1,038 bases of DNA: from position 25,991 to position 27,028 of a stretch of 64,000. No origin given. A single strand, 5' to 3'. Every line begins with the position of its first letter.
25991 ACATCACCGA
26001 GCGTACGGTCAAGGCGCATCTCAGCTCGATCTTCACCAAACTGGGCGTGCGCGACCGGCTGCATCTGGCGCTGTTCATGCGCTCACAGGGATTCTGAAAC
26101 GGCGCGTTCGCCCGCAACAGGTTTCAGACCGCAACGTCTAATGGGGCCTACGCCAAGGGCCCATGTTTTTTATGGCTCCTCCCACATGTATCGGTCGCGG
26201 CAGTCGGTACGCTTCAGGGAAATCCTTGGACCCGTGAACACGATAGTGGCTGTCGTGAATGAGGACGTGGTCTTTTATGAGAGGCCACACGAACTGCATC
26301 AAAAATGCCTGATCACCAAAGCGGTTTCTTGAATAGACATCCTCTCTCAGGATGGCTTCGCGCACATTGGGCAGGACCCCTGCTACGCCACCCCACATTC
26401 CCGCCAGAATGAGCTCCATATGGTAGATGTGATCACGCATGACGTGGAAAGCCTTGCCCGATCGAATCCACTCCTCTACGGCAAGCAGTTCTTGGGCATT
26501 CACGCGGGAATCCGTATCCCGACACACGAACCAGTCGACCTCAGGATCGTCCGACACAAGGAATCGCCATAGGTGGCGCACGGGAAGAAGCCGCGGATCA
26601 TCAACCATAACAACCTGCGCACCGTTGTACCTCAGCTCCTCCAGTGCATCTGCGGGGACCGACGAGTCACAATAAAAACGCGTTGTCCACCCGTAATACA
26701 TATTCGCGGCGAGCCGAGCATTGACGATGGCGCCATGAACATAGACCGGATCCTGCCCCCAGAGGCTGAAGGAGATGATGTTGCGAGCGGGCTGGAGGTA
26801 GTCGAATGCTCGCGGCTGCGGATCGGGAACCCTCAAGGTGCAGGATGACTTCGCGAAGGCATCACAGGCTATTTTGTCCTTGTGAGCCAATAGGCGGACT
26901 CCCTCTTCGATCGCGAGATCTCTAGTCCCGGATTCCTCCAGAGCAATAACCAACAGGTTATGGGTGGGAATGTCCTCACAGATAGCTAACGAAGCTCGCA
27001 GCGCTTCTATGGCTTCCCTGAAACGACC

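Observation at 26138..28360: Sulfotransferase + TPR + DxD-domain fusion enzyme divergently paired with the adhesin gene: candidate dedicated adhesin-modifying enzyme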

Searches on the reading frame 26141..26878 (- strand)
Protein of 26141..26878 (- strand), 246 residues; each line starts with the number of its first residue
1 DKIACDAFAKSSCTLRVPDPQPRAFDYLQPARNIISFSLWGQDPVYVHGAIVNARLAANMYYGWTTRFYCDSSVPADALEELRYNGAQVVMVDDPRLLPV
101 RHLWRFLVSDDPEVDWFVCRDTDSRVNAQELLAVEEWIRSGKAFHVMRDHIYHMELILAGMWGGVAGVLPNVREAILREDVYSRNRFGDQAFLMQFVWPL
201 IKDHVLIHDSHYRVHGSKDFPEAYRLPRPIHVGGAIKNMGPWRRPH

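Call 9: search_solved_structures(query=window:26141-26878:-, max_evalue=10)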
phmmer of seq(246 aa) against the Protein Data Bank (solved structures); distinct sequences matched with E-value up to 10: 0.

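Call 12: find_homologous_proteins(query=window:26141-26878:-, max_evalue=0.001)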
Query seq(246 aa) (246 aa): 763 proteins with E <= 0.001 among 1273 candidates; the best 120 are listed.
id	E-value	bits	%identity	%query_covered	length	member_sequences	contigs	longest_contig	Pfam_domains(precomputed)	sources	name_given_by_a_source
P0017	2.1e-155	534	89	100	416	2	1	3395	PF00515.35,PF13432.13,PF13428.13,PF13181.13,PF07719.24,PF13174.13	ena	-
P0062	6.8e-124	431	75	97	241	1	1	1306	-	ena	-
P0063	3.2e-111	389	73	90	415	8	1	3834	PF14559.13,PF24575.2,PF23914.2,PF00515.35,PF13424.13,PF13432.13,PF13428.13,PF13181.13,PF07719.24,PF13174.13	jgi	-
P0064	1.5e-110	387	68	99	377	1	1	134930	PF13431.13,PF13176.13,PF13428.13,PF14559.13,PF00515.35,PF22860.3,PF12895.14,PF13424.13,PF21033.5,PF13432.13,PF07719.24,PF13174.13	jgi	jgi:hypothetical protein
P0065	3.0e-105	370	64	98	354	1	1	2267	PF13432.13,PF07719.24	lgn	-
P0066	8.3e-105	368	64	99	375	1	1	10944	-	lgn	-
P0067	1.8e-104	367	63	97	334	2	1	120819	PF13432.13,PF07719.24,PF13374.13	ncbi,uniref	ncbi:hypothetical protein [Rhodospirillum sp. A1_3_36]|uniref:hypothetical protein n=1 Tax=Rhodospir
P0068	2.9e-104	367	64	99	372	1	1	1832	PF13428.13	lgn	-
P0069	1.6e-103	364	66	99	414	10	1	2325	PF14559.13,PF23914.2,PF13414.13,PF00515.35,PF13424.13,PF13176.13,PF13432.13,PF13428.13,PF13181.13,PF07719.24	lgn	-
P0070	9.4e-103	362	66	99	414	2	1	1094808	PF14559.13,PF13414.13,PF00515.35,PF13424.13,PF13176.13,PF13432.13,PF13428.13,PF13181.13,PF07719.24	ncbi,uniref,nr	ncbi:UDP-N-acetylglucosamine-peptide N-acetylglucosaminyltransferase [Tabrizicola sp. TH137]|uniref:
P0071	1.3e-102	361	61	99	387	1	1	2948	PF13432.13,PF13181.13,PF07719.24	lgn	-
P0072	2.3e-102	360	72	87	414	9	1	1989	PF14559.13,PF23914.2,PF13414.13,PF00515.35,PF13424.13,PF13176.13,PF13432.13,PF13428.13,PF13181.13,PF07719.24,PF13374.13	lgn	-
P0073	6.7e-102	359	70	89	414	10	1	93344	PF13414.13,PF00515.35,PF13424.13,PF13176.13,PF13432.13,PF13181.13,PF07719.24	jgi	jgi:tetratricopeptide (TPR) repeat protein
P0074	6.4e-101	356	64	99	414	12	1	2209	PF14559.13,PF13414.13,PF00515.35,PF13176.13,PF13432.13,PF13428.13,PF07719.24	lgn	-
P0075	7.1e-101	355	64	99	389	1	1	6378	PF14559.13,PF23914.2,PF13432.13,PF13428.13,PF07719.24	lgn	-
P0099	9.4e-92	326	60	99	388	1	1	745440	PF07719.24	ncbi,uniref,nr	ncbi:UDP-N-acetylglucosamine-peptide N-acetylglucosaminyltransferase [Pseudooceanicola aestuarii]|un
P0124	6.2e-84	300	56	99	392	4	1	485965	PF13432.13,PF13428.13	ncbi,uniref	ncbi:tetratricopeptide repeat protein [Gemmobacter denitrificans]|uniref:Tetratricopeptide repeat pr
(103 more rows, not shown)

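Call 19: predict_structure(alignment_id=A1)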
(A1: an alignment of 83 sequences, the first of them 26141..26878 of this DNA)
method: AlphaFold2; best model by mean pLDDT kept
length: 246 residues; sequences in the alignment: 83
mean_pLDDT: 95.1   pTM: 0.93
mean pLDDT of the five models: 95.1, 94.2, 94.2, 93.6, 92.9
residues with pLDDT >= 90: 223; 70-90: 21; 50-70: 1; < 50: 1
segments of 3 or more residues with pLDDT < 50: none
pLDDT, mean of each block of 10 residues (from residue 1): 93 84 95 98 97 97 98 98 98 97 98 98 97 98 97 91 96 94 93 96 97 95 95 92 76
secondary structure, 60 per line:
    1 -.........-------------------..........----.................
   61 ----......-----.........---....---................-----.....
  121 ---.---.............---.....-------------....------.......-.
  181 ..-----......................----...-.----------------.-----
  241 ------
elements in order: H2-10 E33-39 H44-60 E65-70 H76-84 E88-91 H95-110 E116-120 H128-140 E144-148 E162-165 H172-178 H188-204 E205-209

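Call 26: fold_search(model_id=the predicted structure, library=pdb)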
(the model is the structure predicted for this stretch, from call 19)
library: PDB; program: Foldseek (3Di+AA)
matches with E <= 10: 1606; with E <= 0.001: 115
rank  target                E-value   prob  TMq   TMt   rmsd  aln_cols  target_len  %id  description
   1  3usr                  7.2e-06  1.00  0.51  0.48   4.2       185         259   15  Structure of Y194F glycogenin mutant truncated at residue 270 (released 2011-12-14)
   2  1ll0_I                8.2e-06  1.00  0.49  0.46   4.2       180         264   14  Crystal Structure of Rabbit Muscle Glycogenin (released 2002-05-15)
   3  1ll0_C                8.7e-06  1.00  0.49  0.46   4.2       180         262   14  Crystal Structure of Rabbit Muscle Glycogenin (released 2002-05-15)
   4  1ll0_E                8.7e-06  1.00  0.49  0.46   4.2       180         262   14  Crystal Structure of Rabbit Muscle Glycogenin (released 2002-05-15)
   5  1zcy                  9.9e-06  1.00  0.52  0.50   3.5       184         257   14  apo form of a mutant of glycogenin in which Asp159 is replaced by Ser (released 2005-04-26)
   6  1zcv                  9.9e-06  1.00  0.52  0.49   3.5       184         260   14  apo form of a mutant of glycogenin in which Asp159 is replaced by Asn (released 2005-04-26)
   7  3v8y                  9.9e-06  1.00  0.50  0.48   4.4       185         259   15  Structure of apo-glycogenin truncated at residue 270 (released 2012-01-25)
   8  3usq                  1.1e-05  1.00  0.52  0.50   3.5       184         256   15  Structure of D159S/Y194F glycogenin mutant truncated at residue 270 (released 2011-12-14)
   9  3v90                  1.1e-05  1.00  0.51  0.48   3.7       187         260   14  Structure of T82M glycogenin mutant truncated at residue 270 (released 2012-01-25)
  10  6eql_A                1.1e-05  1.00  0.53  0.51   3.7       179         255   16  Crystal Structure of Human Glycogenin-1 (GYG1) Tyr195pIPhe mutant complexed with manganese and UDP (released 2017-12-20)
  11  1ll3                  1.2e-05  1.00  0.51  0.49   3.6       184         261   15  Crystal Structure of Rabbit Muscle Glycogenin (released 2002-05-15)
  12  1ll0_J                1.2e-05  1.00  0.49  0.48   4.2       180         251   14  Crystal Structure of Rabbit Muscle Glycogenin (released 2002-05-15)
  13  1ll0_D                1.2e-05  1.00  0.49  0.46   4.2       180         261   14  Crystal Structure of Rabbit Muscle Glycogenin (released 2002-05-15)
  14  1ll0_G                1.2e-05  1.00  0.49  0.46   4.2       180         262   14  Crystal Structure of Rabbit Muscle Glycogenin (released 2002-05-15)
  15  1ll0_B                1.2e-05  1.00  0.49  0.46   7.0       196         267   14  Crystal Structure of Rabbit Muscle Glycogenin (released 2002-05-15)
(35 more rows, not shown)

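Call 28: find_related_loci(query=A1, collection=genome_contigs, flank=10000)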
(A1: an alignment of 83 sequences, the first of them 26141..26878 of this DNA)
Query A1 (246 aa) in genome_contigs; peptide patterns used: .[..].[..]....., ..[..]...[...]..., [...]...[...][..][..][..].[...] (x = any residue, [..] = any of these).
465 stretches matched a pattern; 437 encode a relative of the query (tblastn E <= 1e-3); the best 80 are kept; 80 distinct loci.
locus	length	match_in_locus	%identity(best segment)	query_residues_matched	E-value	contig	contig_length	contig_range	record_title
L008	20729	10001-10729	73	1-243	1e-127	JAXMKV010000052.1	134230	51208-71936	MAG: Gallionella sp. isolate L4_concoct.bin.0_sub k141_68025, whole genome shotgun sequence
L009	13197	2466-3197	74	1-244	6e-126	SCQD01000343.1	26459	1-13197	MAG: Methylococcaceae bacterium isolate DP16D_bin.30 DP16D_bin.30-117955, whole genome shotgun sequence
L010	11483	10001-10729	67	1-243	3e-113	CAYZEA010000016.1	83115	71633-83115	MAG TPA_asm: uncultured Methyloversatilis sp. isolate binchicken_co266_38 genome assembly, contig: NODE_663_length_83115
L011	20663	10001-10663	73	23-243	1e-113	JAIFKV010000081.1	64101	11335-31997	MAG: Betaproteobacteria bacterium isolate bin_127 scaffold_144, whole genome shotgun sequence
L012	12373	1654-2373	63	1-240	5e-106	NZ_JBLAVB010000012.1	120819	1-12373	Rhodospirillum sp. A1_3_36 NODE_12_length_120819_cov_25.880663, whole genome shotgun sequence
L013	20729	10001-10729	66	1-244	2e-104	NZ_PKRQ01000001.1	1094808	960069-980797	Tabrizicola sp. TH137 NODE_1_length_1094808_cov_410.139474, whole genome shotgun sequence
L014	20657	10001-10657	71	25-244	7e-104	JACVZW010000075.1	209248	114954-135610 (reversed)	MAG: Rhodobacteraceae bacterium isolate Clear-D3 NODE_58_length_209248_cov_43.663928, whole genome shotgun sequence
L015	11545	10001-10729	61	1-243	1e-102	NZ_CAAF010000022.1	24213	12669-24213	Mesorhizobium sp. STM 4661, whole genome shotgun sequence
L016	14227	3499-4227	64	1-243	3e-100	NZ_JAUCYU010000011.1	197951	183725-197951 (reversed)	MAG: Roseovarius sp. isolate CCMP836_Bin15_nofgap NODE_61_length_197951_cov_414.467139, whole genome shotgun sequence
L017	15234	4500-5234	61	1-245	1e-98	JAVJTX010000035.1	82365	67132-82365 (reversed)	MAG: Roseovarius sp. isolate B1-GNL1-10 k141_43809, whole genome shotgun sequence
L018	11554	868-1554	62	14-243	1e-97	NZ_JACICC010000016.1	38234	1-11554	Pseudochelatococcus contaminans strain DSM 28760 Ga0373298_16, whole genome shotgun sequence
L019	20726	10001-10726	60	1-242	1e-96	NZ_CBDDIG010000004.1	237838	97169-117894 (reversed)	MAG: Roseovarius sp. isolate fcab3373-aa6d-4bec-b16a-1d9be85aad6f contig_4, whole genome shotgun sequence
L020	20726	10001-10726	58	6-243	2e-96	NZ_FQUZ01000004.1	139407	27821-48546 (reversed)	Lampropedia hyalina DSM 16112, whole genome shotgun sequence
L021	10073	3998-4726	61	1-243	6e-96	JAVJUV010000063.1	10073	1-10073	MAG: Silicimonas sp. isolate C1-SOL-10 k141_1766, whole genome shotgun sequence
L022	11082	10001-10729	61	1-243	7e-96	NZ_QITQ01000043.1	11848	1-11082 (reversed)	Roseovarius amoyensis strain GCL-8 NODE_43_length_11848_cov_77.9496, whole genome shotgun sequence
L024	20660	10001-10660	61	23-242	7e-94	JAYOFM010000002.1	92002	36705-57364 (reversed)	MAG: Rhodospirillales bacterium isolate 139551_S153_metabat_bins_2.tsv.078 NODE_154_length_92002_cov_11.669679, whole ge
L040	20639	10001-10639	62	33-245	3e-86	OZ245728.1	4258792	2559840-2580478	MAG: Rhodospirillales bacterium isolate 3ef33bf5-f570-4a55-9d2c-ce20fd512375 genome assembly, chromosome: 1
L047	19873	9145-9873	54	2-244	2e-85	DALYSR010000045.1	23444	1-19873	MAG TPA_asm: Paracoccaceae bacterium isolate CTOTU47343 NODE_177_length_23444_cov_6.063791, whole genome shotgun sequenc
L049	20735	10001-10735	54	1-244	6e-85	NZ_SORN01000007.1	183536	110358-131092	Roseinatronobacter bogoriensis DSM 18756 Ga0310485_107, whole genome shotgun sequence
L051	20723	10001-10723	53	1-242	1e-83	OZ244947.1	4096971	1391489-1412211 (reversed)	MAG: Rhodospirillales bacterium isolate 685544e8-54a0-4504-9ca6-f21ab3b9bd35 genome assembly, chromosome: 1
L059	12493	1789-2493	46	1-236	3e-68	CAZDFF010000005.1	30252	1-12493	MAG TPA_asm: uncultured Hyphomicrobiales bacterium isolate binchicken_co199_81 genome assembly, contig: NODE_1299_length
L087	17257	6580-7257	47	9-233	1e-58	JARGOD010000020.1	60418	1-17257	MAG: Verrucomicrobiales bacterium isolate bin_ce_oilr1.025 NODE_463_length_60418_cov_8.678860, whole genome shotgun sequ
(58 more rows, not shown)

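Call 35: search_protein_families(library=pfam, proteins=[L019:3691-6483:-, L051:10819-13797:+, L013:2012-3604:-, L047:7367-8743:-, L049:3611-9268:-, L040:10801-20637:+, L014:2043-3464:-, L008:3-1118:+], max_evalue=0.001)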
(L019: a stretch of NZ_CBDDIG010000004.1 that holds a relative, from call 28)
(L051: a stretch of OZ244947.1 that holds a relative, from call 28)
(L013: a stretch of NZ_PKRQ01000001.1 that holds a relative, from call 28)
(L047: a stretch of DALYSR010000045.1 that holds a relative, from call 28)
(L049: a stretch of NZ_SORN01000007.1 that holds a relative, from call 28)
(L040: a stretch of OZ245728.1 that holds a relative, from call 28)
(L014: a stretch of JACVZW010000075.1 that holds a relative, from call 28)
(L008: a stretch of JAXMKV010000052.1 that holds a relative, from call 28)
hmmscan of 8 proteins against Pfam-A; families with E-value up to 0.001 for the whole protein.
L019:3691-6483:- (931 aa): 1 family
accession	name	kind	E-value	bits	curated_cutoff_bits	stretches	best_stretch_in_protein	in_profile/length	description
PF22783.1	BapA_N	-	2.3e-06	27.7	27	1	26-74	32-80/123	BapA, prefix-like domain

L051:10819-13797:+ (993 aa): 1 family
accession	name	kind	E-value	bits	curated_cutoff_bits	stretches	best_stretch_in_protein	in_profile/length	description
PF05403.16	Plasmodium_HRP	-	7e-09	36.3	45.8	1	230-392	50-214/218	Plasmodium histidine-rich protein (HRPII/III)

L013:2012-3604:- (531 aa): 0 families

L047:7367-8743:- (459 aa): 1 family
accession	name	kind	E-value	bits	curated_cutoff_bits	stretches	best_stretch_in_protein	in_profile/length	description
PF22783.1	BapA_N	-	3.3e-12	46.6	27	1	113-185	30-104/123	BapA, prefix-like domain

L049:3611-9268:- (1886 aa): 0 families

L040:10801-20637:+ (3279 aa): 8 families
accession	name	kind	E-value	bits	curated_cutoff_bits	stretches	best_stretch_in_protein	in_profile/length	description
PF17892.7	Cadherin_5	-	0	1594.3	26.5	16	1941-2034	1-97/98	Cadherin-like domain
PF17963.7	Big_9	-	0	1281.2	23.6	16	1942-2033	1-89/89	Bacterial Ig domain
PF17803.7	Cadherin_4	-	0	1134.2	25.1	16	2028-2098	1-71/71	Bacterial cadherin-like domain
PF19076.6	CshA_repeat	-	3.7e-33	114.7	27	0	1858-1935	21-98/103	Surface adhesin CshA repetitive domain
PF18175.6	HU-CCDC81_bac_2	-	2.3e-11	43.9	35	0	1895-1914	45-64/70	CCDC81-like prokaryotic HU domain 2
PF09134.16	Invasin_D3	-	1.6e-10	41.8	33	0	1953-2033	17-96/98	Invasin, domain 3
PF16184.11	Cadherin_3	-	3.2e-06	27.5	25.5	0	2048-2102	9-66/106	Cadherin-like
PF19077.6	Big_13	-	1.9e-05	25.5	27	0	2068-2131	34-101/102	Bacterial Ig-like domain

L014:2043-3464:- (474 aa): 0 families

L008:3-1118:+ (372 aa): 0 families

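Call 43: search_solved_structures(query=A1, max_evalue=10)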
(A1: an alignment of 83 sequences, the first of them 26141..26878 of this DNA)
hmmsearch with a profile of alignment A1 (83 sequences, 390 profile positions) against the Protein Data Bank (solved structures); distinct sequences matched with E-value up to 10: 436 (the best 60 are shown).
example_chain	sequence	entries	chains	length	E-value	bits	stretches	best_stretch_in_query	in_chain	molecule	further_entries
9qhb_A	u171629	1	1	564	1.8e-84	287.7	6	7-139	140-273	Engineered tetratricopeptide repeat protein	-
8bu0_A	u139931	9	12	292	4.7e-65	223.8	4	8-139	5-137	Consensus tetratricopeptide repeat protein | Crystal structure of an 8-repeat consensus TPR superhelix with Zinc. | Monomer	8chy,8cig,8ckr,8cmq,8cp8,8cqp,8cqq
9qhc_A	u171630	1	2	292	3.2e-44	155.2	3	8-138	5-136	Engineered tetratricopeptide repeat protein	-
7yeh_B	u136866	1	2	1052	1.8e-38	136.3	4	11-107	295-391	UDP-N-acetylglucosamine--peptide N-acetylglucosaminyltransferase 110 kDa subunit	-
7yea_A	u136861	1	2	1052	3.3e-38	135.4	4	12-107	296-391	UDP-N-acetylglucosamine--peptide N-acetylglucosaminyltransferase 110 kDa subunit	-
7ntf_A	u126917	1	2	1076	1e-37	133.8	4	12-107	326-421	Isoform 1 of UDP-N-acetylglucosamine--peptide N-acetylglucosaminyltransferase 110 kDa subu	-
1w3b_A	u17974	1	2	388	4.3e-32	115.3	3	11-120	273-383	UDP-N-ACETYLGLUCOSAMINE--PEPTIDE N-ACETYLGLUCOSAMINYLTRANSFERASE 110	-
6eou_A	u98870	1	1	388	9.7e-32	114.1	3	11-120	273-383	UDP-N-acetylglucosamine--peptide N-acetylglucosaminyltransferase 110 kDa subunit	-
7y4i_A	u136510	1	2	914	7.2e-30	107.9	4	14-126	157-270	Probable UDP-N-acetylglucosamine--peptide N-acetylglucosaminyltransferase SPINDLY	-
8dtf_A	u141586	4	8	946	8.6e-30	107.7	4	14-126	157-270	Probable UDP-N-acetylglucosamine--peptide N-acetylglucosaminyltransferase SPINDLY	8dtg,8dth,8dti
9g8o_B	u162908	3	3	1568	1.3e-27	100.5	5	24-142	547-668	Superkiller complex protein 3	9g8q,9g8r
7qdr_B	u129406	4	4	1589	1.4e-27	100.4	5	24-142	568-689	Tetratricopeptide repeat protein 37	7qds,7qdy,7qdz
6xt9_D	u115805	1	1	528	1.2e-21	80.8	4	14-110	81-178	Bardet-Biedl syndrome 4 protein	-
9eh1_Q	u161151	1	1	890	3.9e-21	79.2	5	18-131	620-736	RNA polymerase-associated protein CTR9 homolog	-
6ted_Q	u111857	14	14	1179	1.9e-20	77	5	18-131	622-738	RNA polymerase-associated protein CTR9 homolog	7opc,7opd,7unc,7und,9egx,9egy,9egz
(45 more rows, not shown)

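Call 44: search_protein_families(library=pfam, proteins=[window:26141-26878:-, L024:8340-9250:+, L059:433-2550:+, L087:1-8022:+], max_evalue=1)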
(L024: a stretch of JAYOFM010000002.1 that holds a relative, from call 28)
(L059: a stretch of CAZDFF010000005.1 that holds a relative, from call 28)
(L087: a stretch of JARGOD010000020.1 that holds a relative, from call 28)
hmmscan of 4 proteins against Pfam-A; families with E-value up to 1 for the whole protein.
window:26141-26878:- (246 aa): 0 families

L024:8340-9250:+ (303 aa): 2 families
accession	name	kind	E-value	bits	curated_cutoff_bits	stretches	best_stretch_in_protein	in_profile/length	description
PF13469.12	Sulfotransfer_3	-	1.6e-30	107.4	27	1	24-232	2-216/216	Sulfotransferase family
PF00685.33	Sulfotransfer_1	-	1.4e-27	97.1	22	1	24-283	4-244/255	Sulfotransferase domain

L059:433-2550:+ (706 aa): 10 families
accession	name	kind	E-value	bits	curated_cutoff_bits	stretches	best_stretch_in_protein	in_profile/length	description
PF13469.12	Sulfotransfer_3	-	2.7e-31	110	27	1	54-259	2-214/216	Sulfotransferase family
PF00685.33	Sulfotransfer_1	-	4.8e-28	98.7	22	1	54-313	4-245/255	Sulfotransferase domain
PF13431.12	TPR_17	-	0.00016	22.1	24.4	1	379-398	4-23/34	Tetratricopeptide repeat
PF13432.12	TPR_16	-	0.00022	22.1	32.7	2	375-421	18-64/65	Tetratricopeptide repeat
PF13181.12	TPR_8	-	0.0016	18.9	25.7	1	389-420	2-33/34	Tetratricopeptide repeat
PF14561.12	TPR_20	-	0.005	17.6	25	1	368-413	2-47/90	Tetratricopeptide repeat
PF07719.23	TPR_2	-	0.0099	16.4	27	0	389-421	2-34/34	Tetratricopeptide repeat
PF14559.12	TPR_19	-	0.017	15.8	25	1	398-449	1-52/68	Tetratricopeptide repeat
PF13428.12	TPR_14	-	0.021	15.9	23.5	0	428-451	7-30/44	Tetratricopeptide repeat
PF13424.12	TPR_12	-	0.08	13.6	30.1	0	403-452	18-75/77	Tetratricopeptide repeat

L087:1-8022:+ (2674 aa): 11 families
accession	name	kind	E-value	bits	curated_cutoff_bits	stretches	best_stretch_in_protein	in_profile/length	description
PF17963.7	Big_9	-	5.3e-202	655.9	23.6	16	605-715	1-89/89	Bacterial Ig domain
PF17803.7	Cadherin_4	-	2.4e-178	579.5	25.1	15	918-985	1-68/71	Bacterial cadherin-like domain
PF17892.7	Cadherin_5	-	8e-130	423.7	26.5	16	824-925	2-98/98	Cadherin-like domain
PF00092.34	VWA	-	1.9e-15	58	23.8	1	1657-1831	1-157/174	von Willebrand factor type A domain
PF19076.6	CshA_repeat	-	1.9e-05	25.7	27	2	1583-1648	33-98/103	Surface adhesin CshA repetitive domain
PF13469.12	Sulfotransfer_3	-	0.0099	16.6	27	1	2546-2621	125-212/216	Sulfotransferase family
PF06707.17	DUF1194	-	0.047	13.4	27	1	1694-1754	47-112/206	Protein of unknown function (DUF1194)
PF07719.23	TPR_2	-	0.074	13.7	27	0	2130-2157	6-33/34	Tetratricopeptide repeat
PF13428.12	TPR_14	-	0.22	12.8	23.5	0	2096-2129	6-39/44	Tetratricopeptide repeat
PF08111.16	Pea-VEAacid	-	0.44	11.4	25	0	348-358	1-11/15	Pea-VEAacid family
PF03173.19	CHB_HEX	-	0.47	10.6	25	0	1398-1423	74-99/160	Putative carbohydrate binding domain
